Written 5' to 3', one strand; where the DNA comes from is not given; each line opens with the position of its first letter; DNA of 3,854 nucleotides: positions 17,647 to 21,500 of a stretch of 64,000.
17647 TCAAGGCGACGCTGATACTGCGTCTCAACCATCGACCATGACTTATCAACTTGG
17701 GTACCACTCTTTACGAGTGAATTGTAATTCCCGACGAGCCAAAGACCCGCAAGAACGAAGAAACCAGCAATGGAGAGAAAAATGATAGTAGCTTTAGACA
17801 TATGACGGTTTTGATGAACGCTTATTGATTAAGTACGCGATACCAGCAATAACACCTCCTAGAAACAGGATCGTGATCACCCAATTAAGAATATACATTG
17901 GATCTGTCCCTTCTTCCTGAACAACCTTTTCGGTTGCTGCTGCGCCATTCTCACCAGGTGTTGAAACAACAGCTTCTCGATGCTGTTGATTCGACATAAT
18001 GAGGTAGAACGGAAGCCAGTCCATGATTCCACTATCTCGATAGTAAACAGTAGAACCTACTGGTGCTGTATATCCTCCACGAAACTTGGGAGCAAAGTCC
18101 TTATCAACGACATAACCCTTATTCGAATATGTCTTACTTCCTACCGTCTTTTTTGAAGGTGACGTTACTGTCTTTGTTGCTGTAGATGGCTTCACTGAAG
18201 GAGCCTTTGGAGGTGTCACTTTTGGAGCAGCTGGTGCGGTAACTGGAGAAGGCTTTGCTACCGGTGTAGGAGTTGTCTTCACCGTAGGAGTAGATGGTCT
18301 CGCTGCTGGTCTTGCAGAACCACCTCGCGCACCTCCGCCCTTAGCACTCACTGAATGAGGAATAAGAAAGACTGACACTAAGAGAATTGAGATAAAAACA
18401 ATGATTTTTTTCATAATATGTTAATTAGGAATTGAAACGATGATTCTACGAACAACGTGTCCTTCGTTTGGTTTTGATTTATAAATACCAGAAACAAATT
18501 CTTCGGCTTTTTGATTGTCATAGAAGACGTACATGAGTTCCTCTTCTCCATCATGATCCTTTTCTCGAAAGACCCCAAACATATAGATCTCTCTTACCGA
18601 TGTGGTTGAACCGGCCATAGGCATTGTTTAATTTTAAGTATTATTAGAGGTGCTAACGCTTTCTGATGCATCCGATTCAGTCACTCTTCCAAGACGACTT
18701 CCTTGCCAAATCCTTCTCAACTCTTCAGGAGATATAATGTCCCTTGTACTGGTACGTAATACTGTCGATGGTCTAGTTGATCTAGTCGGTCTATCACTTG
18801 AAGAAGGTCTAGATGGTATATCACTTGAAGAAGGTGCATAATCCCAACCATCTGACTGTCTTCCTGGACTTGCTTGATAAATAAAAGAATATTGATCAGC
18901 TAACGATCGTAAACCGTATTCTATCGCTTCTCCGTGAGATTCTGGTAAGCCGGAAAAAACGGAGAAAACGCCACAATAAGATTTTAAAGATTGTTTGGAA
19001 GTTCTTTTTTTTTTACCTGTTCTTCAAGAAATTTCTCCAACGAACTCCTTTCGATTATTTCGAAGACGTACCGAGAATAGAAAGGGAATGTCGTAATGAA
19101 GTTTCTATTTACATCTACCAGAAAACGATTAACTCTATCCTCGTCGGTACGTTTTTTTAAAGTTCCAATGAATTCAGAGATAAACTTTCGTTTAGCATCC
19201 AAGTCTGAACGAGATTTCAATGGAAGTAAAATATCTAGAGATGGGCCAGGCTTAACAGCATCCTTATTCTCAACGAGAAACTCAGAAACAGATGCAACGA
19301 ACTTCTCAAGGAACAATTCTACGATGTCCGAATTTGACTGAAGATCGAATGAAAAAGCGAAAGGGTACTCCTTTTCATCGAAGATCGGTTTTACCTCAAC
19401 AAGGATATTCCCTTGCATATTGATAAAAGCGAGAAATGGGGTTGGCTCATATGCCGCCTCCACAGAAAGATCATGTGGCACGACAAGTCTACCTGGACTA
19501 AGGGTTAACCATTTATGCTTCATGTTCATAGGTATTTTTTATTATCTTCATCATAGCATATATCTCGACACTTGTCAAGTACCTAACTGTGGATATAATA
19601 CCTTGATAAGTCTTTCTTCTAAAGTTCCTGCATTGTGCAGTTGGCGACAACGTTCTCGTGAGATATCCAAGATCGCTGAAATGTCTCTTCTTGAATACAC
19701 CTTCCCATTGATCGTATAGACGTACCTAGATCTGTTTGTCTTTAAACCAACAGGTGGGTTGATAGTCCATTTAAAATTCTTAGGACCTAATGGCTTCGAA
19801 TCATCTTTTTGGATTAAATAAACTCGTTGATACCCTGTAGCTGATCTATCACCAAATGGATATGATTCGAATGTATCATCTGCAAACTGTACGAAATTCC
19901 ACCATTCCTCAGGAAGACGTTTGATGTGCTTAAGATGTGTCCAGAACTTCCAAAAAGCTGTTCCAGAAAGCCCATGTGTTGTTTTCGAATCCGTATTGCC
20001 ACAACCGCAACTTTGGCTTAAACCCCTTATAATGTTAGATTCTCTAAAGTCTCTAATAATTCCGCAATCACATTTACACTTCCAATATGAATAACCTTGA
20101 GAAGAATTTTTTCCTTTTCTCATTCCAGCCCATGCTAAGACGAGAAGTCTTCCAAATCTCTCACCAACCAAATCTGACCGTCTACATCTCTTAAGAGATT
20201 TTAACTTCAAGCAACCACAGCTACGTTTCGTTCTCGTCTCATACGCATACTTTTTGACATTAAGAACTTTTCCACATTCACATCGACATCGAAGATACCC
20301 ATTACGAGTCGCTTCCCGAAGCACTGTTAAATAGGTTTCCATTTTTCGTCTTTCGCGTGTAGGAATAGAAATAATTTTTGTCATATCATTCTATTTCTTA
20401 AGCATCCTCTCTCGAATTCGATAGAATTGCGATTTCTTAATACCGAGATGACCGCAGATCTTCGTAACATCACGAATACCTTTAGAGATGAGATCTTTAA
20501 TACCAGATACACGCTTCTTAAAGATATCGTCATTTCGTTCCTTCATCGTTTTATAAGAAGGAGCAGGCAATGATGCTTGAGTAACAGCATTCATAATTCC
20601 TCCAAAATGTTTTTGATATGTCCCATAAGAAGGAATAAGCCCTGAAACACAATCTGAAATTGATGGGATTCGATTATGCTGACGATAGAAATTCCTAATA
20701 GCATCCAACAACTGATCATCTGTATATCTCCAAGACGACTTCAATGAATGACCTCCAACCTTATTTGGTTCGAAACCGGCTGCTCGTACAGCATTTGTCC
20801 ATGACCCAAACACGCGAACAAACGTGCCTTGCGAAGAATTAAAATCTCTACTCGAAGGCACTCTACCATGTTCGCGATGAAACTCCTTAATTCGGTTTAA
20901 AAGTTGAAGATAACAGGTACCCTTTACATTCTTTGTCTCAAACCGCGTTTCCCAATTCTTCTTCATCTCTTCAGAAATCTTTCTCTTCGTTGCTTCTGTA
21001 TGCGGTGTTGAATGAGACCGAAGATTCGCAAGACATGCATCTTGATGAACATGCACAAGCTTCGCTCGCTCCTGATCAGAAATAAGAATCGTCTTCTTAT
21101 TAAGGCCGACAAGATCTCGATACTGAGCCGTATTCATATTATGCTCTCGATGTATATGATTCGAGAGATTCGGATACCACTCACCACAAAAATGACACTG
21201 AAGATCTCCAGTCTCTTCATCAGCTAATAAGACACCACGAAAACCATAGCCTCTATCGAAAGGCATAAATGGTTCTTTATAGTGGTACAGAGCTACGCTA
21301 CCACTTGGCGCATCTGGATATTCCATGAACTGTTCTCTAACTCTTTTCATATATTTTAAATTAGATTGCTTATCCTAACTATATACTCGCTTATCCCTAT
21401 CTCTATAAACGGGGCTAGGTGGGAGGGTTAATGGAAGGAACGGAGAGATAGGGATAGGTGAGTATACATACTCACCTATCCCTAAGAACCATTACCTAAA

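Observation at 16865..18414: Membrane module: minimal K+ channel, LemA and a secreted PT-rich anchored protein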

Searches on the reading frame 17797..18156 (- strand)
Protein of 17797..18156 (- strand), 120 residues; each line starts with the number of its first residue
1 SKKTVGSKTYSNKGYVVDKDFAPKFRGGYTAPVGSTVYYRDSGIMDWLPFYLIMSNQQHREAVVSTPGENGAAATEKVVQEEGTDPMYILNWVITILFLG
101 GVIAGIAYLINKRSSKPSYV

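Call 32: find_homologous_proteins(query=window:17797-18156:-, max_evalue=0.001)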
Query seq(120 aa) (120 aa): 12 proteins with E <= 0.001 among 79 candidates.
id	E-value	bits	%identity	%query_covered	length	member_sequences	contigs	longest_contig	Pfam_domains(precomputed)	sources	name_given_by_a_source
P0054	1.1e-73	263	100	100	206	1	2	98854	-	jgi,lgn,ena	jgi:hypothetical protein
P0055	2.4e-41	158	64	91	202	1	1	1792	-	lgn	-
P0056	1.6e-40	156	64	95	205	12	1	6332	-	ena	-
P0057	6.8e-40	154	64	95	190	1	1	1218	-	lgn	-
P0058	8.0e-39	150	62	95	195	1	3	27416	-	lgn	-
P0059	2.9e-37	145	59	98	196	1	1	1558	PF01456.23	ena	-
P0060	6.0e-37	144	58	95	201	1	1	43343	-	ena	-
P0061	3.0e-36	142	59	99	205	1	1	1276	-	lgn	-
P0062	7.5e-35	137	58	95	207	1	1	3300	-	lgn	-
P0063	2.3e-34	136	58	98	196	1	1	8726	-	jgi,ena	-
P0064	6.0e-33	131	55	92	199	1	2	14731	-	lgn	-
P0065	8.2e-29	118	55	94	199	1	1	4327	-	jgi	jgi:hypothetical protein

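Call 42: search_protein_representatives(alignment_id=A3)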
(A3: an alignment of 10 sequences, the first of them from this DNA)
Query: 10 sequences, 117 profile positions. Proteins with E-value up to 0.001 (for the whole library): 59; up to 1e-10: 51; up to 1e-30: 18. The best 59 are listed.
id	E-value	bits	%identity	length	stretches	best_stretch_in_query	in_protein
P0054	9.5e-56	203.0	-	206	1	1-115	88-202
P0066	2.8e-50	185.3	-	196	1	2-115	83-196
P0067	3.4e-45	168.9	-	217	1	3-112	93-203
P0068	2.3e-42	159.8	-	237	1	3-115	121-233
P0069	3.8e-42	159.1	-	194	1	2-115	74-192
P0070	1.3e-41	157.4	-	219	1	1-116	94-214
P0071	3.6e-41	155.9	-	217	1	6-116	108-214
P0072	2.1e-40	153.5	-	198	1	1-114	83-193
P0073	2.5e-40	153.2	-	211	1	1-116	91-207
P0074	1.2e-37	144.6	-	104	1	16-116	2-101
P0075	2.5e-37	143.6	-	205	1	1-114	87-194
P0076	2.7e-37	143.5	-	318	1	2-115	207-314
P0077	3.8e-34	133.3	-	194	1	1-116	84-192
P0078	7.7e-34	132.3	-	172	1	2-113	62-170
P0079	1.3e-33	131.6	-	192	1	11-116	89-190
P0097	4.8e-24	100.7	-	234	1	5-115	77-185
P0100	5.7e-20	87.6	-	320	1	2-115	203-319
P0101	6.7e-20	87.4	-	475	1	2-115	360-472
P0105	1.3e-17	80.0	-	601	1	7-115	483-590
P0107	2.2e-16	76.0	-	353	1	3-115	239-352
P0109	1.2e-15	73.6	-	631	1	5-114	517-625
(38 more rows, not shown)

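Call 46: find_related_loci(query=A3, collection=viral_contigs, flank=5000)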
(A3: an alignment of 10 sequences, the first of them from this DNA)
Query A3 (120 aa) in viral_contigs; peptide patterns used: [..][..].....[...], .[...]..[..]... (x = any residue, [..] = any of these).
47 stretches matched a pattern; 1 encode a relative of the query (tblastn E <= 1e-3); 1 distinct loci.
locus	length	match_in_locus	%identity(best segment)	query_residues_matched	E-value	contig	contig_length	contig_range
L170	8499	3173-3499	49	4-113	1e-28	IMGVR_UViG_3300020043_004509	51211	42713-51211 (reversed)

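Call 92: search_protein_families(library=pfam, proteins=[P0076, P0100, P0101, P0105, P0107, P0109], max_evalue=0.01)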
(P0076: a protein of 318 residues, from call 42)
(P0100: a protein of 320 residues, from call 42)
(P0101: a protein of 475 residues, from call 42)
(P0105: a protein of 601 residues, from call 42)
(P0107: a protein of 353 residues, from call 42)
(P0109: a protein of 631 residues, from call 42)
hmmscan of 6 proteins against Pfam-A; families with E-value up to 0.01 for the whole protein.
P0076 (318 aa): 4 families
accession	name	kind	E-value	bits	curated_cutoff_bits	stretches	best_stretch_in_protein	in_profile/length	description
PF07591.16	PT-HINT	-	3.8e-12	47.1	27.7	1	33-155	1-136/137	Pretoxin HINT domain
PF14890.11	Intein_splicing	-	9e-10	39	35.8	2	36-113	4-93/155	Intein splicing domain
PF01079.26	Hint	-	9.2e-05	22.6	29.7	1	19-68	6-54/213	Hint module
PF13403.11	Hint_2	-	0.00012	22.9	28.4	1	27-54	2-29/147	Hint domain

P0100 (320 aa): 3 families
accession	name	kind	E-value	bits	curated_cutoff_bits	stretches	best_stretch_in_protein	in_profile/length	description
PF07591.16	PT-HINT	-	1.3e-11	45.3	27.7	1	20-148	1-131/137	Pretoxin HINT domain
PF13403.11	Hint_2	-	1.8e-05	25.6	28.4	1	14-45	2-33/147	Hint domain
PF14890.11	Intein_splicing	-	0.0031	17.8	35.8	0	36-103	20-93/155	Intein splicing domain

P0101 (475 aa): 5 families
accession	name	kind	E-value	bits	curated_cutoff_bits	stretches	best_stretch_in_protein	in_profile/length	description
PF13403.11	Hint_2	-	5.3e-18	66.3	28.4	2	16-61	2-45/147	Hint domain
PF07591.16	PT-HINT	-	1.4e-14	54.9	27.7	2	155-275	2-126/137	Pretoxin HINT domain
PF14890.11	Intein_splicing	-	2.5e-06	27.8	35.8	0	161-278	80-155/155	Intein splicing domain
PF01079.26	Hint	-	3.5e-06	27.2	29.7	0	9-47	6-45/213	Hint module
PF14623.11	Vint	-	6e-06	26.6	27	0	15-85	1-67/166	Hint-domain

P0105 (601 aa): 4 families
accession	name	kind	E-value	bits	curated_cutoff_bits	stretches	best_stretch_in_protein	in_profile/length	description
PF07591.16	PT-HINT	-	1.7e-27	96.7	27.7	3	21-142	2-130/137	Pretoxin HINT domain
PF13403.11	Hint_2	-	1e-25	91.3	28.4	3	14-57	2-43/147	Hint domain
PF14890.11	Intein_splicing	-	3.7e-14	53.2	35.8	1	156-233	8-93/155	Intein splicing domain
PF01079.26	Hint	-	2.8e-07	30.8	29.7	0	139-175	8-45/213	Hint module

P0107 (353 aa): 4 families
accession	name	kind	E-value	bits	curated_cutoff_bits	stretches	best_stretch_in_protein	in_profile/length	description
PF07591.16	PT-HINT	-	6.4e-10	39.8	27.7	1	21-143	2-131/137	Pretoxin HINT domain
PF13403.11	Hint_2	-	7.8e-08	33.3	28.4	1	14-59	2-45/147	Hint domain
PF14890.11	Intein_splicing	-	0.0015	18.8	35.8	0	34-90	18-82/155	Intein splicing domain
PF14623.11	Vint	-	0.0055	17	27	1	13-84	1-68/166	Hint-domain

P0109 (631 aa): 6 families
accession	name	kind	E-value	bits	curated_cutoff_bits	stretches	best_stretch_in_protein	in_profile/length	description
PF07591.16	PT-HINT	-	2.6e-22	80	27.7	3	165-293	2-136/137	Pretoxin HINT domain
PF13403.11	Hint_2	-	1.9e-21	77.4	28.4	3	299-327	2-30/147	Hint domain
PF14890.11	Intein_splicing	-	7e-19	68.6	35.8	2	27-108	10-95/155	Intein splicing domain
PF01079.26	Hint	-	1.5e-17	64.3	29.7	2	11-128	11-137/213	Hint module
PF14623.11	Vint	-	2.8e-07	30.9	27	0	298-373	1-70/166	Hint-domain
PF08517.17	AXH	-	0.00026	21.9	33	0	194-231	38-83/116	Ataxin-1 and HBP1 module (AXH)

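Call 103: search_dna_similar(query=window:17797-18156:-, collection=phages, mode=protein, max_evalue=0.01, max_rows=10)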
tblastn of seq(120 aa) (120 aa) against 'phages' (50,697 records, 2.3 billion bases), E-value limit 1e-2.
No match.

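Call 104: list_cluster_members(proteins=[P0066, P0067, P0068, P0069, P0070, P0072, P0076, P0097, P0101, P0105])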
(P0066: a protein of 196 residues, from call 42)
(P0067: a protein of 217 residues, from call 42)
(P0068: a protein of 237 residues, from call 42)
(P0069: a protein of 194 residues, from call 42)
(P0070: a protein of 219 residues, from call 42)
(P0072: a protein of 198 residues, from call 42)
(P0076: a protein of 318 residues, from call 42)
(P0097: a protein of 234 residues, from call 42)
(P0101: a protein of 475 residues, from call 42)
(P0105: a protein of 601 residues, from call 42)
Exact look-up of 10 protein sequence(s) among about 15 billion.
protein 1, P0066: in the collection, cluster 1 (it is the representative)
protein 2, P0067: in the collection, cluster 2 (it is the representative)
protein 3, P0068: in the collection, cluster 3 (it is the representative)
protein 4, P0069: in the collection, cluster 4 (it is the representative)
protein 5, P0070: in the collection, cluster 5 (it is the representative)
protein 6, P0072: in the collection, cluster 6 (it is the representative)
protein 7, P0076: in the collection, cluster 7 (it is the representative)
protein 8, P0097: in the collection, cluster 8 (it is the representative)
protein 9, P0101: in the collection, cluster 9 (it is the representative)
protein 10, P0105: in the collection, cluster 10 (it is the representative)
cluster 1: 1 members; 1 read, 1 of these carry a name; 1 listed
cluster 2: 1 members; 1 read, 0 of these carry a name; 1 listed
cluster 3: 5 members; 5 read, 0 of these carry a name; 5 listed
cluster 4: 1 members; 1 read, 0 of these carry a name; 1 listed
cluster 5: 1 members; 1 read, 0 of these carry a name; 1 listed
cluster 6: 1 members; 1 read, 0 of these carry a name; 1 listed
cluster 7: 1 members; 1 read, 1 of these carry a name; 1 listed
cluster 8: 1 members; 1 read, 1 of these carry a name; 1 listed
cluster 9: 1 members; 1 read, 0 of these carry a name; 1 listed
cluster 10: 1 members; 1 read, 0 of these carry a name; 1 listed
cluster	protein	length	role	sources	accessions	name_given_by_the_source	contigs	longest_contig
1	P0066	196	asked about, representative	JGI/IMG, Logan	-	cobalamin biosynthesis Mg chelatase CobN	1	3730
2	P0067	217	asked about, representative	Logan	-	-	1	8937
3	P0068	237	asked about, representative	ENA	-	-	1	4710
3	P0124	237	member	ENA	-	-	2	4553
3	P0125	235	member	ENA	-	-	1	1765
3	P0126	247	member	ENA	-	-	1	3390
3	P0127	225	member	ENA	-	-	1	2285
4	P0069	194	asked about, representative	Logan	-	-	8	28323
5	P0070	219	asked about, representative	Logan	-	-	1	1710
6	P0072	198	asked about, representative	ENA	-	-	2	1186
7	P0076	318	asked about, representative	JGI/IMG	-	hypothetical protein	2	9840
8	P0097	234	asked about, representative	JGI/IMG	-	cobalamin biosynthesis Mg chelatase CobN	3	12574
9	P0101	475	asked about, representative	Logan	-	-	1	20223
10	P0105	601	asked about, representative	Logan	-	-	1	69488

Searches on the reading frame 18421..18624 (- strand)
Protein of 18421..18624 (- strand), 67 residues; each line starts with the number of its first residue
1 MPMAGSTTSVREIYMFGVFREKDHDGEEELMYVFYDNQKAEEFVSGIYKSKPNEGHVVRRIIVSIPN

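Call 3: search_protein_families(library=pfam, proteins=[window:18421-18624:-], max_evalue=0.1)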
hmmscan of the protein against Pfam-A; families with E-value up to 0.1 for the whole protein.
window:18421-18624:- (67 aa): 1 family
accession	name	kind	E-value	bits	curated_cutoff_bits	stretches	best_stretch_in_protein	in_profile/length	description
PF24024.1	DUF7336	-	0.0087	16.3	25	0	25-58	12-44/60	Domain of unknown function (DUF7336)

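Call 4: search_protein_families(library=phrogs, proteins=[window:18421-18624:-], max_evalue=0.01)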
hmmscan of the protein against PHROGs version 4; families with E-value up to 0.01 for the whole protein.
window:18421-18624:- (67 aa): 0 families

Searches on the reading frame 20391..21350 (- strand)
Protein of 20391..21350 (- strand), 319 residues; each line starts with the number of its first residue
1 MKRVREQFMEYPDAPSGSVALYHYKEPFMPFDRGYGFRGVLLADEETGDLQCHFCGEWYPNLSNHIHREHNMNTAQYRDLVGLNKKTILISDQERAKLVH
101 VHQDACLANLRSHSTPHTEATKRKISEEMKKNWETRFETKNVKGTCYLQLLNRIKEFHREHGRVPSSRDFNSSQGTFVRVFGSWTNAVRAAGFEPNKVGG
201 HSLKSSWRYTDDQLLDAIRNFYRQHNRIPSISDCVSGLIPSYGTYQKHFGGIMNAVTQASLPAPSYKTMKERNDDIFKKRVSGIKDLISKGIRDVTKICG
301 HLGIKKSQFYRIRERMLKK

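Call 91: search_protein_families(library=pfam, proteins=[window:20391-21350:-], max_evalue=0.001)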
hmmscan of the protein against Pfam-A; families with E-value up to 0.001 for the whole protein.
window:20391-21350:- (319 aa): 3 families
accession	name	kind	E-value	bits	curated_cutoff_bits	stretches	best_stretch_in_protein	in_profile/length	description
PF18780.6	HNH_repeat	-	1.8e-23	83.1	26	2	149-194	5-54/54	Homing endonuclease associated repeat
PF09373.15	PMBR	-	0.00011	22.5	24.9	0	147-166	10-29/33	Pseudomurein-binding repeat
PF05443.17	ROS_MUCR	-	0.00025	21.5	25.4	1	50-92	65-107/123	ROS/MUCR transcriptional regulator protein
